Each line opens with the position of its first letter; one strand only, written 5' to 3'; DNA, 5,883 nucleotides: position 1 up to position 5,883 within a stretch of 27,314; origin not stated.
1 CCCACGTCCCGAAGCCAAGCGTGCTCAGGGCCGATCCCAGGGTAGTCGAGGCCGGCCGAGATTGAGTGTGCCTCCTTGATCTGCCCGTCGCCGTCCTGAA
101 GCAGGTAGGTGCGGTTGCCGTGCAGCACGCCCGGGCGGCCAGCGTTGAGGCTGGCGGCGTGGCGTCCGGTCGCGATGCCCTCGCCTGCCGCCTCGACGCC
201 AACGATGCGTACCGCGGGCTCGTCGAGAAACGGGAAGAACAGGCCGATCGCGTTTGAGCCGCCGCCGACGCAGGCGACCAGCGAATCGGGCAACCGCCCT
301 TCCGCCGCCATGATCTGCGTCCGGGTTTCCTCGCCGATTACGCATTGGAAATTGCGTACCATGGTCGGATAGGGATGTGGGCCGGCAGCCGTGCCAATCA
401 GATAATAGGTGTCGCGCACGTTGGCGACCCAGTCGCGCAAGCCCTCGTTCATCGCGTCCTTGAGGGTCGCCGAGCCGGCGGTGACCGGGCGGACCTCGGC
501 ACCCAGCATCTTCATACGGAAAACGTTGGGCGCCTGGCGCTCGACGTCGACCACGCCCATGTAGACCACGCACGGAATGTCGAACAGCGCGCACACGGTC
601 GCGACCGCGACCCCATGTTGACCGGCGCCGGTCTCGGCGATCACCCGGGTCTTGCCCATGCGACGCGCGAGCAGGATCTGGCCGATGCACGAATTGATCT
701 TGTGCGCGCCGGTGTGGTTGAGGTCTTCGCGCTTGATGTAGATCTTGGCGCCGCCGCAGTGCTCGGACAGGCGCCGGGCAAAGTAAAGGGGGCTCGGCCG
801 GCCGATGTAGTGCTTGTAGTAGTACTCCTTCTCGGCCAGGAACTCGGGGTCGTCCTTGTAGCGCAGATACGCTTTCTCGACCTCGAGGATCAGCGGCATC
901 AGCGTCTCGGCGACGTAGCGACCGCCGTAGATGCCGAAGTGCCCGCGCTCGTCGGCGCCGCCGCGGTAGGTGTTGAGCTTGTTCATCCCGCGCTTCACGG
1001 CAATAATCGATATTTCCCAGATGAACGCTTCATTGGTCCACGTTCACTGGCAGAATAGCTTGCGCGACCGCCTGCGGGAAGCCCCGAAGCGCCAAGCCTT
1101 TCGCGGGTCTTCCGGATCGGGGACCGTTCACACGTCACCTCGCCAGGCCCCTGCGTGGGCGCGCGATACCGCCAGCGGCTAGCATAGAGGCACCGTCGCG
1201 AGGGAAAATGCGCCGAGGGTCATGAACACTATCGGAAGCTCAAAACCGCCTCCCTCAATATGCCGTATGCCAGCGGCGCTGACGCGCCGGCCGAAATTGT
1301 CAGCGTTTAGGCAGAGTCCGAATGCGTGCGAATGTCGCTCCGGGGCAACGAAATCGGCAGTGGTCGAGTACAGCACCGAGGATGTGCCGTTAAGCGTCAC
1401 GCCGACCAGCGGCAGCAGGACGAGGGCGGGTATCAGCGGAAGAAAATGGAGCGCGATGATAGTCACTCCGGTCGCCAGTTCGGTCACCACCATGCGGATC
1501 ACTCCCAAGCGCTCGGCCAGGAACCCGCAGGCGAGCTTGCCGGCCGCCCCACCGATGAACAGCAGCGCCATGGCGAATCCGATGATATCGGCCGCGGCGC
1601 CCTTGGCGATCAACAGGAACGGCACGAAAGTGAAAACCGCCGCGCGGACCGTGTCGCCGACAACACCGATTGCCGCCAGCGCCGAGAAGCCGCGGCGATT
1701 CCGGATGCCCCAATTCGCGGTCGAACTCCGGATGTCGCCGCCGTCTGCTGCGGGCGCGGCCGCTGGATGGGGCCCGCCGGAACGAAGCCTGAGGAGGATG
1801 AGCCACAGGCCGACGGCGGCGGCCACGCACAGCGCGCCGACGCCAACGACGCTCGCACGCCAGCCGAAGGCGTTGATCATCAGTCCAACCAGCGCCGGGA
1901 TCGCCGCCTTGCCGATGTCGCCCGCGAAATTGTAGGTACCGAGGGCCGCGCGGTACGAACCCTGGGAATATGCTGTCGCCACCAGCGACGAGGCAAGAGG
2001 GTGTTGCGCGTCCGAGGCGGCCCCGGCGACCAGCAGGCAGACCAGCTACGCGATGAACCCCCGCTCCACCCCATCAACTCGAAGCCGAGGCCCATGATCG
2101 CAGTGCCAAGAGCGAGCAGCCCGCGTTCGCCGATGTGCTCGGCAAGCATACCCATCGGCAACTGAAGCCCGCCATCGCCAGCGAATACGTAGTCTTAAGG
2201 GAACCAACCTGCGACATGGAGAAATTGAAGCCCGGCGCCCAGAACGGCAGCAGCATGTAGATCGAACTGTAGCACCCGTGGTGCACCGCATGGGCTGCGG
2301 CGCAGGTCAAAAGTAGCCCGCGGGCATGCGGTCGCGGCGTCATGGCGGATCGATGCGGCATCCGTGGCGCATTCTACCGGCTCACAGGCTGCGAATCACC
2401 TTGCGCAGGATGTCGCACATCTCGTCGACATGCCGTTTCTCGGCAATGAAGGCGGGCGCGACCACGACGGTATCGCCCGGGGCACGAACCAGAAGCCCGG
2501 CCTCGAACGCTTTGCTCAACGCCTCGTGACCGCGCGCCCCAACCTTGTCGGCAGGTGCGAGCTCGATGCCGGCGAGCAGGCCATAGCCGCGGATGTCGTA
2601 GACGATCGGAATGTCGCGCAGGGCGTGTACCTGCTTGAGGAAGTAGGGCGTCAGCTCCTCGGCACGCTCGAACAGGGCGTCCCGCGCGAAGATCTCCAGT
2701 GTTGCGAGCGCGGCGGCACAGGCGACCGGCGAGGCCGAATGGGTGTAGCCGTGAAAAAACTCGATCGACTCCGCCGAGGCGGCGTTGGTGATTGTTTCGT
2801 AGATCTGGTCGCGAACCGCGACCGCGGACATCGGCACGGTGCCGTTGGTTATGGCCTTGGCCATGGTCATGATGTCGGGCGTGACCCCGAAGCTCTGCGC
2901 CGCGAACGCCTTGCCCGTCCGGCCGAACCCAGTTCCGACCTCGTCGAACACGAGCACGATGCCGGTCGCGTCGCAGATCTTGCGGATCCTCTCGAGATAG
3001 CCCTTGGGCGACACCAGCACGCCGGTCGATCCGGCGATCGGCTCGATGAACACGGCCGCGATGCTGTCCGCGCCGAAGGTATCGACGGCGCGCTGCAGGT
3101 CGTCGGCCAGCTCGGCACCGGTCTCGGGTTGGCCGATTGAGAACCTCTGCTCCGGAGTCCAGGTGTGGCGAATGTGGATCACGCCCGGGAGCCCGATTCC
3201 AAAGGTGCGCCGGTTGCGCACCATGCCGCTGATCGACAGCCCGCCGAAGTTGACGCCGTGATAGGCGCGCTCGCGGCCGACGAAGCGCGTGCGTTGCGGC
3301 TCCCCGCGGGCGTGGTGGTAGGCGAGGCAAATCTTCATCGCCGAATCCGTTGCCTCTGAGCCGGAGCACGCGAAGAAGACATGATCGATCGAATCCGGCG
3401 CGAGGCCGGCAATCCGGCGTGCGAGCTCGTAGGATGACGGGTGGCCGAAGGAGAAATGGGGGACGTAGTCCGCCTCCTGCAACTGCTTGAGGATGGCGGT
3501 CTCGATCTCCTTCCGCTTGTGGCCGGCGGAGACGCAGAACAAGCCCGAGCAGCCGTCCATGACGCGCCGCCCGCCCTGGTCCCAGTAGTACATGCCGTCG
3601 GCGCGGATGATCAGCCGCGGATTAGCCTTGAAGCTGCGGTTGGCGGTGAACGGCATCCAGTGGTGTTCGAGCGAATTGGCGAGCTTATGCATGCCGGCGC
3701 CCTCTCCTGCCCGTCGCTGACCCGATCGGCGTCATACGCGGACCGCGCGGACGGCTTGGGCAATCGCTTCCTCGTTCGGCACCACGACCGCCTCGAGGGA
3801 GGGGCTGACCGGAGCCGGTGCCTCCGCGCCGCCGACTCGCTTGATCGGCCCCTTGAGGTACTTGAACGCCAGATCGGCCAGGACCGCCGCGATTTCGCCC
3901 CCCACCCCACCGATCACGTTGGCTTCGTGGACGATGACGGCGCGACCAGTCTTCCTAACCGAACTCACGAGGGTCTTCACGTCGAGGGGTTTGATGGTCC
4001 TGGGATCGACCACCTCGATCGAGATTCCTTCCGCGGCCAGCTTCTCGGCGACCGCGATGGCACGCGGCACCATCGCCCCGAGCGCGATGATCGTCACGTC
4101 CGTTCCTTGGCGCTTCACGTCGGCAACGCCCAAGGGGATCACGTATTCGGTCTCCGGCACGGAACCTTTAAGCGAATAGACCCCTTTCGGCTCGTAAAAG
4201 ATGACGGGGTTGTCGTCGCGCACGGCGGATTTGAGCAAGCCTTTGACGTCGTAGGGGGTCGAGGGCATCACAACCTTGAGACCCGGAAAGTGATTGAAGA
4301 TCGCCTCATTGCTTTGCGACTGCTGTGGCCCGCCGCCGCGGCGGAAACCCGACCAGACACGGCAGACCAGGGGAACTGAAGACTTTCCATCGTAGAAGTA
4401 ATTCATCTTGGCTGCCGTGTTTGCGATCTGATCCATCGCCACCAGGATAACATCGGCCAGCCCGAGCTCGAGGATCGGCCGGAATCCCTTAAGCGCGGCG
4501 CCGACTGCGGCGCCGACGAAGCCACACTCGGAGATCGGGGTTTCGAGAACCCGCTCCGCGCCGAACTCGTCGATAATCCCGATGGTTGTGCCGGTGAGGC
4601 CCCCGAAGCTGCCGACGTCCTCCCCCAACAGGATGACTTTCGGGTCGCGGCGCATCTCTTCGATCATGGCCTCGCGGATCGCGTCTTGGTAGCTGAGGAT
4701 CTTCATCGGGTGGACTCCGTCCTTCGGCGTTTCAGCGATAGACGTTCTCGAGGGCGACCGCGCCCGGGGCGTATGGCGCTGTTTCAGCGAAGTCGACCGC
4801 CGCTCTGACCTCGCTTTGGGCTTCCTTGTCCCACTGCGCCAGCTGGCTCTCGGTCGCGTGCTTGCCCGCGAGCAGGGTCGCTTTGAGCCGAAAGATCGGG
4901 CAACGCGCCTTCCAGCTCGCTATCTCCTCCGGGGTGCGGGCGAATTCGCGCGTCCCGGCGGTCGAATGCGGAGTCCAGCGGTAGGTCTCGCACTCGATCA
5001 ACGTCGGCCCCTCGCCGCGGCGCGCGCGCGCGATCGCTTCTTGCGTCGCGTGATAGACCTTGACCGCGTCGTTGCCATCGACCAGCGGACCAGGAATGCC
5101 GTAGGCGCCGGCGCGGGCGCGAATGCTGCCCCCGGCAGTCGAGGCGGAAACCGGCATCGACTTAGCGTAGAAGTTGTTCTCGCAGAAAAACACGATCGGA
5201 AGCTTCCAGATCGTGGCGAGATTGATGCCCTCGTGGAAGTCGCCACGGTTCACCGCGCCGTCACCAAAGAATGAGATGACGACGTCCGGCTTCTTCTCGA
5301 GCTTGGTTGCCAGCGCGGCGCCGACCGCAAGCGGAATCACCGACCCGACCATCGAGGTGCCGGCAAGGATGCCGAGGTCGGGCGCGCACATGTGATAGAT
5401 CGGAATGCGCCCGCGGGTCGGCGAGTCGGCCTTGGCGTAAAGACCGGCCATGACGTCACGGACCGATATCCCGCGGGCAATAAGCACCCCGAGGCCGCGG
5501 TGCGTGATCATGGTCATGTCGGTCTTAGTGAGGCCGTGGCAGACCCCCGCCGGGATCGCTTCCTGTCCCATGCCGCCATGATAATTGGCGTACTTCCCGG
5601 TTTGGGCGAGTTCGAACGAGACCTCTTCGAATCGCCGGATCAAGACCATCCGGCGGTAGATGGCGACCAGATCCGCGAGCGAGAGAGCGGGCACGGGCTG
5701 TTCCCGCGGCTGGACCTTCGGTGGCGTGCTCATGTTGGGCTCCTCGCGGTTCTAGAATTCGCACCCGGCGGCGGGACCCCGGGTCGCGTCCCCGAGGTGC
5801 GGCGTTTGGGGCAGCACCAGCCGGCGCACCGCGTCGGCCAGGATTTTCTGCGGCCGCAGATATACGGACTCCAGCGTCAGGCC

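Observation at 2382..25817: Non-canonical aminophosphonate catabolic island: PhnSTU + PhnY + PhnA, with a replacement front end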

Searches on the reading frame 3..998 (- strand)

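Call 3: search_protein_families(library=pfam, proteins=[window:3-998:-])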
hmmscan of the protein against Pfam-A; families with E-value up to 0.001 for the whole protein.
window:3-998:- (332 aa): 1 family
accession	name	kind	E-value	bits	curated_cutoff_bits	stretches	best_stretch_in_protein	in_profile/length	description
PF00291.31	PALP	-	3.8e-35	122.1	35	1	66-280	5-202/295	Pyridoxal-phosphate dependent enzyme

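Call 46: search_protein_families(library=ncbifam, proteins=[window:3-998:-], max_evalue=1e-10)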
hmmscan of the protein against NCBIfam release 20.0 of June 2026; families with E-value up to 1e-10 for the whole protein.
window:3-998:- (332 aa): 9 families
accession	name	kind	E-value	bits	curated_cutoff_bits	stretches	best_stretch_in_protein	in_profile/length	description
NF010376.0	PRK13803.1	equivalog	1.1e-160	536.3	819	1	16-331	208-522/600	bifunctional phosphoribosylanthranilate isomerase/tryptophan synthase subunit beta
TIGR00263.1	trpB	equivalog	1.4e-156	521.5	392.45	1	19-331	1-313/385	tryptophan synthase subunit beta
NF010375.0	PRK13802.1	equivalog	6.6e-120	401.3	1386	1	18-332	276-598/695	bifunctional indole-3-glycerol phosphate synthase/tryptophan synthase subunit beta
NF009057.0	PRK12391.1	equivalog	1.4e-39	136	366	1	43-269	59-292/441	TrpB-like pyridoxal phosphate-dependent enzyme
TIGR01415.1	trpB_rel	hypoth_equivalog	2e-36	125.6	518.85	1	37-260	41-268/419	TrpB-like pyridoxal phosphate-dependent enzyme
NF006390.0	PRK08639.1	equivalog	1.8e-14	53.5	421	1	67-273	24-215/418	threonine ammonia-lyase IlvA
TIGR02079.1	THD1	equivalog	1e-12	47.6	440.55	1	65-273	13-207/410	threonine ammonia-lyase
NF005292.0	PRK06815.1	equivalog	5.3e-11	42.1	371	1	67-175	20-124/320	threonine/serine dehydratase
NF006094.0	PRK08246.1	subfamily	7.1e-11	42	331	0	81-289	34-215/310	serine/threonine dehydratase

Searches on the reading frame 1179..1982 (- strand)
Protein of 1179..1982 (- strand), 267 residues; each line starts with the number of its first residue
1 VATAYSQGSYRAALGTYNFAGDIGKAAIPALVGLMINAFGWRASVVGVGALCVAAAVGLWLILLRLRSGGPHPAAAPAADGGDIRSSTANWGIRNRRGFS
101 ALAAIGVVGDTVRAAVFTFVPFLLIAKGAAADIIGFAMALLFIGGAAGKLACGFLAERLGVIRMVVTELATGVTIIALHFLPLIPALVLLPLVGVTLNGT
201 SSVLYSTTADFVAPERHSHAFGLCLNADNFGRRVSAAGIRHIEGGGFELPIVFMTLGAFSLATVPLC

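Call 3: search_protein_families(library=pfam, proteins=[window:1179-1982:-])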
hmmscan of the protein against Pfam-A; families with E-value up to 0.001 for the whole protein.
window:1179-1982:- (267 aa): 1 family
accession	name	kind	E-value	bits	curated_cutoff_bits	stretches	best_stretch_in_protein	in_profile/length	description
PF07690.21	MFS_1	-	2.3e-15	56.8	33.4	1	10-227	119-338/347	Major Facilitator Superfamily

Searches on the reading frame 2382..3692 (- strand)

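Call 3: search_protein_families(library=pfam, proteins=[window:2382-3692:-])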
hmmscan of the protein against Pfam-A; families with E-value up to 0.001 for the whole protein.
window:2382-3692:- (436 aa): 1 family
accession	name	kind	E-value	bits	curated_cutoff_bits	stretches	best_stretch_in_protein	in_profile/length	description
PF00202.27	Aminotran_3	-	1.5e-91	307.5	30.5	1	25-433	10-403/403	Aminotransferase class-III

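Call 6: search_protein_families(library=ncbifam, proteins=[window:2382-3692:-], max_evalue=0.00001)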
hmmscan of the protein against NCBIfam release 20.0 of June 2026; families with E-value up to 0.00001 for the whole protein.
window:2382-3692:- (436 aa): 69 families (the best 25 are shown)
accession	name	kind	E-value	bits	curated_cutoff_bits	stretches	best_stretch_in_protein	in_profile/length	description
NF052567.1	OmAmTferAptACaul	equivalog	1.4e-182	607.2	500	1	8-435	2-430/431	omega-aminotransferase AptA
NF005682.0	PRK07480.1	subfamily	7.3e-116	387.5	510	1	7-433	17-449/459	aminotransferase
NF005102.0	PRK06541.1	equivalog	1.1e-115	386.8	574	1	6-434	15-454/460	aspartate aminotransferase family protein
NF005447.0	PRK07036.1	equivalog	1.2e-108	363.8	618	1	6-434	16-453/468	aminotransferase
NF005683.0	PRK07481.1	subfamily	3e-105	352.8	575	1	6-434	9-448/453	hypothetical protein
NF004767.0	PRK06105.1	subfamily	8.3e-104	347.6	517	1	8-433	13-447/460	aminotransferase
TIGR00508.1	bioA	equivalog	1.3e-100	336.9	405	1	12-433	2-418/419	adenosylmethionine--8-amino-7-oxononanoate transaminase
NF004625.0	PRK05965.1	subfamily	3.9e-91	306.1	729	1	19-433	22-445/460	hypothetical protein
NF004624.0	PRK05964.1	equivalog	1.5e-90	303.8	494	1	5-434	8-423/427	adenosylmethionine--8-amino-7-oxononanoate transaminase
NF005812.0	PRK07678.1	subfamily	1.9e-87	293.8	488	1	19-384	23-385/451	aminotransferase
NF005685.0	PRK07483.1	equivalog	4e-84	283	485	1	18-434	6-436/444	aspartate aminotransferase family protein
NF005375.0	PRK06917.1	equivalog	9.4e-84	281.7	535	1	27-434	17-437/448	aspartate aminotransferase family protein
NF041821.1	daptide_amino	equivalog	2.6e-83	279.9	450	1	18-433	7-404/405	daptide-type RiPP biosynthesis aminotransferase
NF005684.0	PRK07482.1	subfamily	5.5e-82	275.7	687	1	19-434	24-453/464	hypothetical protein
NF005993.0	PRK08117.1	subfamily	6.4e-75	252.4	574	1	24-434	24-428/433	aspartate aminotransferase family protein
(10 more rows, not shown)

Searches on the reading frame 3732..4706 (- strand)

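Call 3: search_protein_families(library=pfam, proteins=[window:3732-4706:-])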
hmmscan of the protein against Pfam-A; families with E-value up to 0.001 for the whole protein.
window:3732-4706:- (324 aa): 4 families
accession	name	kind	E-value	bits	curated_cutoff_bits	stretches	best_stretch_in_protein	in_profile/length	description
PF02780.25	Transketolase_C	-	1.7e-40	138.2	25.9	1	193-315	1-124/124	Transketolase, C-terminal domain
PF02779.29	Transket_pyr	-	2.1e-35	122.4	27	1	4-177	3-172/174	Transketolase, pyrimidine binding domain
PF17147.9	PFOR_II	-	0.00051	20.8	27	1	203-294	2-95/102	Pyruvate:ferredoxin oxidoreductase core domain II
PF22613.1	Transketolase_C_1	-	0.00062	20.4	27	0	200-233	10-43/113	Transketolase-like TK C-terminal domain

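Call 6: search_protein_families(library=ncbifam, proteins=[window:3732-4706:-], max_evalue=0.00001)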
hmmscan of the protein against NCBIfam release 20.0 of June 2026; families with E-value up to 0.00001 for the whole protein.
window:3732-4706:- (324 aa): 7 families
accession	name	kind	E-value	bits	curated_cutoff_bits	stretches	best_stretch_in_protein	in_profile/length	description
NF006667.0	PRK09212.1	subfamily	1.2e-101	339.9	321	1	1-322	1-322/327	pyruvate dehydrogenase complex E1 component subunit beta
NF008854.0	PRK11892.1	equivalog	8.9e-97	324.6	454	1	4-322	142-461/464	pyruvate dehydrogenase complex E1 component subunit beta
TIGR00204.1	dxs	equivalog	3.3e-23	82.1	465.95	1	2-291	308-581/616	1-deoxy-D-xylulose-5-phosphate synthase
NF004559.0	PRK05899.2-5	equivalog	1.1e-20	73.4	488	1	12-320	326-621/627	transketolase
NF008968.0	PRK12315.1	subfamily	1.2e-17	63.4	510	1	5-284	280-545/582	1-deoxy-D-xylulose-5-phosphate synthase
NF003933.0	PRK05444.2-2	equivalog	7.9e-14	51.1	395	1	135-292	412-572/606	1-deoxy-D-xylulose-5-phosphate synthase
NF004556.0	PRK05899.2-2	equivalog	5e-13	48.2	575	1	186-281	504-598/639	transketolase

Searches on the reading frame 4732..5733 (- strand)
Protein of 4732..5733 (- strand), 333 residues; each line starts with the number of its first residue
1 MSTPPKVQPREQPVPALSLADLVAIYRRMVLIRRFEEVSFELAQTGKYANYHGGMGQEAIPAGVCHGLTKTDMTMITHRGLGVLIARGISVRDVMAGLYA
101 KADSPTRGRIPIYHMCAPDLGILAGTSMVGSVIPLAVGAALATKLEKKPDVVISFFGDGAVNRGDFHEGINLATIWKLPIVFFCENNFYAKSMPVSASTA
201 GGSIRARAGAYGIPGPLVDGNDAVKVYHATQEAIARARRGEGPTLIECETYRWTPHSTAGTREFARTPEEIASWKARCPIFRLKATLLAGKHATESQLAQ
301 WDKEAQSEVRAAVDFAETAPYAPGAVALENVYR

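Call 3: search_protein_families(library=pfam, proteins=[window:4732-5733:-])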
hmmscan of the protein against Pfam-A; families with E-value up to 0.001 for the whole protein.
window:4732-5733:- (333 aa): 2 families
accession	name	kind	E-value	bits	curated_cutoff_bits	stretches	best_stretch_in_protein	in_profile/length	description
PF00676.26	E1_dh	-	1.2e-75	254.7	22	1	27-322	2-297/300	Dehydrogenase E1 component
PF02775.26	TPP_enzyme_C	-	2.5e-06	27.8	21.9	1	125-248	26-151/151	Thiamine pyrophosphate enzyme, C-terminal TPP binding domain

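Call 6: search_protein_families(library=ncbifam, proteins=[window:4732-5733:-], max_evalue=0.00001)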
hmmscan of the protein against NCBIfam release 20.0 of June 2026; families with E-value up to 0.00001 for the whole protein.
window:4732-5733:- (333 aa): 3 families
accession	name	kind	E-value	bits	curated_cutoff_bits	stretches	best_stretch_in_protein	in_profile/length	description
TIGR03182.1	PDH_E1_alph_y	equivalog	5.7e-81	271.9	393.85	1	22-332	4-314/315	pyruvate dehydrogenase (acetyl-transferring) E1 component subunit alpha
TIGR03181.1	PDH_E1_alph_x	equivalog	5.7e-80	268.8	411.35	1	10-332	14-327/341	pyruvate dehydrogenase (acetyl-transferring) E1 component subunit alpha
NF004559.0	PRK05899.2-5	equivalog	9.2e-10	37.4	488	1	125-250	124-247/627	transketolase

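Call 58: find_homologous_proteins(query=window:4732-5733:-, max_evalue=1e-60)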
Query window:4732-5733:- (333 aa): 2959 proteins with E <= 1e-60 among 8000 candidates; the best 120 are listed.
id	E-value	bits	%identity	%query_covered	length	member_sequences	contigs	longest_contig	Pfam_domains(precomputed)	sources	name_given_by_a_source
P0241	7.0e-222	753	100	100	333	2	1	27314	PF02775.27,PF00676.26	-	-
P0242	1.0e-169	582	78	100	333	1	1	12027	PF02775.27,PF00676.26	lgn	-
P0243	3.5e-152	524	74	95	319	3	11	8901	PF02775.27,PF00676.26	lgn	-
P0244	4.8e-152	524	74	95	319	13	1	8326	PF02775.27,PF00676.26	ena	-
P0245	1.4e-151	522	73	95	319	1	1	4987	PF00676.26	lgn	-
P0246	1.9e-151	522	73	95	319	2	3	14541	PF02775.27,PF00676.26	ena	-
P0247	7.0e-151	520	72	95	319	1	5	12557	PF02775.27,PF00676.26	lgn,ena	-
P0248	8.3e-150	516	74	95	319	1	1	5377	PF02775.27,PF00676.26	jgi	jgi:TPP-dependent pyruvate/acetoin dehydrogenase alpha subunit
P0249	9.1e-149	513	71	95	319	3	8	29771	PF02775.27,PF00676.26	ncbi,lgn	-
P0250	2.6e-147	508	71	95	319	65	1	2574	PF02775.27,PF00676.26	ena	-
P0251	7.8e-146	503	71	95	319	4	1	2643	PF02775.27,PF00676.26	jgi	-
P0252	8.2e-145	500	71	85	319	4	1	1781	PF02775.27,PF00676.26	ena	-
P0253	8.1e-144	497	70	95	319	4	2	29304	PF02775.27,PF00676.26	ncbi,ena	-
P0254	1.9e-142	492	69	95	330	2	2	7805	PF02775.27,PF00676.26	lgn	-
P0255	9.5e-142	490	70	95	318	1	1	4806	PF00676.26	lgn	-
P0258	1.5e-140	486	67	95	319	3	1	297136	PF02775.27,PF00676.26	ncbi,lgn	-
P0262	1.8e-138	479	68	95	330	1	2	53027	PF02775.27,PF00676.26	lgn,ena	-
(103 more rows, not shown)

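Call 59: find_encoding_contigs(protein=P0262, flank=10000, max_places=1)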
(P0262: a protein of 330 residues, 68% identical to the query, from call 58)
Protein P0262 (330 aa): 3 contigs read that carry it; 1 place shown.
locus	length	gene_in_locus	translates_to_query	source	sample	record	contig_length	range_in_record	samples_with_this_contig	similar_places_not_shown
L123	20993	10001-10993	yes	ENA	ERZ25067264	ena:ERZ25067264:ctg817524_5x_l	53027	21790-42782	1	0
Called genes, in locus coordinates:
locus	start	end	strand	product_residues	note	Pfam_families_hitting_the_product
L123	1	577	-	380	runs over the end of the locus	PF01663:Phosphodiest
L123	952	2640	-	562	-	PF00528:BPD_transp_1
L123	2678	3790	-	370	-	PF02463:SMC_N (faint), PF00005:ABC_tran, PF13304:AAA_21 (weak), PF08402:TOBE_2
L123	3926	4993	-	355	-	PF01547:SBP_bac_1, PF13416:SBP_bac_8, PF13343:SBP_bac_6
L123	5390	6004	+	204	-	PF09347:DUF1989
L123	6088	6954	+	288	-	PF00892:EamA (weak)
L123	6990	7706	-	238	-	PF08220:HTH_DeoR, PF00455:DeoRC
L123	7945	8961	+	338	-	PF00676:E1_dh, PF02775:TPP_enzyme_C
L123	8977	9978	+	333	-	PF02779:Transket_pyr, PF02780:Transketolase_C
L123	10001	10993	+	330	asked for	PF00676:E1_dh, PF02775:TPP_enzyme_C (faint)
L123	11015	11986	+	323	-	PF02779:Transket_pyr, PF02780:Transketolase_C, PF17147:PFOR_II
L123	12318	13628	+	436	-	PF00202:Aminotran_3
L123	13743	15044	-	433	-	PF01168:Ala_racemase_N (weak), PF14031:D-ser_dehydrat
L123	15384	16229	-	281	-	PF15916:DUF4743, PF00293:NUDIX (weak)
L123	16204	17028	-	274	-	PF00290:Trp_syntA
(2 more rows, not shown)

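Call 60: find_encoding_contigs(protein=P0258, flank=10000, max_places=1)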
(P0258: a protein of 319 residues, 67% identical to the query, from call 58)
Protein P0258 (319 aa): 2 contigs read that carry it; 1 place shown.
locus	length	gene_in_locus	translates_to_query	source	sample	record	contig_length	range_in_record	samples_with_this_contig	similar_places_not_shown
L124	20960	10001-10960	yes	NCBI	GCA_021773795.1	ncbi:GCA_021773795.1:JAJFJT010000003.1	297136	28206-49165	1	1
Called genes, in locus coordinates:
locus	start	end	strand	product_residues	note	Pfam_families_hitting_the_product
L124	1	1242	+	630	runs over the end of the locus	PF02690:Na_Pi_cotrans, PF01895:PhoU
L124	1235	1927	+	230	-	PF01209:Ubie_methyltran (weak), PF05148:Methyltransf_8 (weak), PF07021:MetW (faint), PF13489:Methyltransf_23, PF13847:Methyltransf_31, PF08241:Methyltransf_11, PF08242:Methyltransf_12, PF13649:Methyltransf_25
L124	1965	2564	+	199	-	PF06080:DUF938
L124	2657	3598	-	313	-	PF10972:CsiV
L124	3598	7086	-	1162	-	PF14814:UB2H (faint), PF17757:UvrB_inter, PF21132:MFD_D3, PF02559:CarD_TRCF_RID, PF00270:DEAD, PF04851:ResIII, PF00271:Helicase_C, PF03461:TRCF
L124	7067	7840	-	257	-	PF08220:HTH_DeoR, PF08279:HTH_11, PF13412:HTH_24 (faint), PF25212:HVO_A0114 (weak), PF00455:DeoRC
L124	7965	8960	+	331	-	PF00676:E1_dh, PF02775:TPP_enzyme_C (weak)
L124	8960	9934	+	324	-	PF02779:Transket_pyr, PF02780:Transketolase_C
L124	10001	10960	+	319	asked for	PF00676:E1_dh, PF02775:TPP_enzyme_C (weak)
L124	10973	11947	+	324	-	PF02779:Transket_pyr, PF02780:Transketolase_C, PF17147:PFOR_II (weak)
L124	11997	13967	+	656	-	PF00456:Transketolase_N, PF00676:E1_dh (weak), PF02779:Transket_pyr, PF02780:Transketolase_C, PF22613:Transketolase_C_1 (weak)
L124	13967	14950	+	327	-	PF00389:2-Hacid_dh, PF02826:2-Hacid_dh_C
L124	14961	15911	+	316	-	PF02737:3HCDH_N, PF00725:3HCDH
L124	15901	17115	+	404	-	PF00364:Biotin_lipoyl, PF25984:BSH_YknX (faint), PF02817:E3_binding, PF00198:2-oxoacid_dh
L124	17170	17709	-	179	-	PF01648:ACPS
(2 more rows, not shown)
